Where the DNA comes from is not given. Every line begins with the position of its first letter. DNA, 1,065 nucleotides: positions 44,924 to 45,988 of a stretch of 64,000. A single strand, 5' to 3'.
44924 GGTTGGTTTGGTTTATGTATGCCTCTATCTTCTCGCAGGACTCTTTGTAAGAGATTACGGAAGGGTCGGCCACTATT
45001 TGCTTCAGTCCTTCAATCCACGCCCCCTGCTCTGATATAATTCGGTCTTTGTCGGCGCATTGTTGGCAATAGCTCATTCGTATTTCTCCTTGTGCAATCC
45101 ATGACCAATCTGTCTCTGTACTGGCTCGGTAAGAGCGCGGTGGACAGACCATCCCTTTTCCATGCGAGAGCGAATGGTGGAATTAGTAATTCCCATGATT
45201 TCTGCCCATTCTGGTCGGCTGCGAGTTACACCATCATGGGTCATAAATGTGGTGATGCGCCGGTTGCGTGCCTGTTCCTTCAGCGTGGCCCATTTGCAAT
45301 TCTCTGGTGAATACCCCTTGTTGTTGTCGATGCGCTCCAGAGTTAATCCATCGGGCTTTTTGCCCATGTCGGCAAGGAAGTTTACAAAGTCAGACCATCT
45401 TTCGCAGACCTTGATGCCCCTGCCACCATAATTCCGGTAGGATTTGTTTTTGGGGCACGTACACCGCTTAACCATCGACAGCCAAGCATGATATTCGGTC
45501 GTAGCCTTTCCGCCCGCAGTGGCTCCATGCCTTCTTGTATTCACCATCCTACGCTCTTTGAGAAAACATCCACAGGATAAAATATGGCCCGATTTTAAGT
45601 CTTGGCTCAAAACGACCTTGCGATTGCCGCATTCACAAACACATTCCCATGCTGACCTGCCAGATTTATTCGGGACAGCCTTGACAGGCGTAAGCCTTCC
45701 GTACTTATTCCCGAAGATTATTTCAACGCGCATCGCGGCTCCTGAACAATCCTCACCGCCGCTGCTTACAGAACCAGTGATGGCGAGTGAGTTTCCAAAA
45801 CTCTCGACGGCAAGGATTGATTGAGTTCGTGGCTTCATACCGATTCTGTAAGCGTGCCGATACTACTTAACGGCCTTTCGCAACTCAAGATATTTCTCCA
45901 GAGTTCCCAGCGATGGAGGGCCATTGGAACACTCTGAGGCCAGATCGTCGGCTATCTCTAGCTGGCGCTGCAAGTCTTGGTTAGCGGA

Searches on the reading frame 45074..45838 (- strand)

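Call 7: search_protein_families(library=pfam, proteins=[window:45074-45838:-], max_evalue=0.01)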
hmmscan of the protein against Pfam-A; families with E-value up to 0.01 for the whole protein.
window:45074-45838:- (254 aa): 0 families

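Call 8: search_protein_families(library=phrogs, proteins=[window:45074-45838:-], max_evalue=0.001)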
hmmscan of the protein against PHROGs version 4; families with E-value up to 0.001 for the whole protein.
window:45074-45838:- (254 aa): 11 families
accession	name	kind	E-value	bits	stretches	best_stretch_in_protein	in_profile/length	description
phrog_374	-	DNA, RNA and nucleotide metabolism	9.4e-68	230.5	1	30-225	186-387/617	HNH endonuclease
phrog_3377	-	DNA, RNA and nucleotide metabolism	3.9e-55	187.7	1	108-243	7-144/196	HNH endonuclease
phrog_8790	-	DNA, RNA and nucleotide metabolism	6e-41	142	1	97-232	6-138/241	restriction endonuclease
phrog_2081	-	DNA, RNA and nucleotide metabolism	5.3e-35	122.4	1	67-229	51-239/433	HNH endonuclease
phrog_953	-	DNA, RNA and nucleotide metabolism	4.4e-20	73.4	1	107-183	216-295/420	HNH endonuclease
phrog_1065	-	unknown function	5.9e-06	27.3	1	205-244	10-50/192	-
phrog_22195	-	unknown function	0.0001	23.1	1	39-98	8-64/148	-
phrog_3118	-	DNA, RNA and nucleotide metabolism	0.0001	22.9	1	159-184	63-88/287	HNH endonuclease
phrog_3190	-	unknown function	0.00019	22.7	1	174-245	60-135/169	-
phrog_3322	-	DNA, RNA and nucleotide metabolism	0.00022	22.1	1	159-184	100-125/162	endonuclease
phrog_4578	-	DNA, RNA and nucleotide metabolism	0.00029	21.8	1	156-195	21-61/130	HNH endonuclease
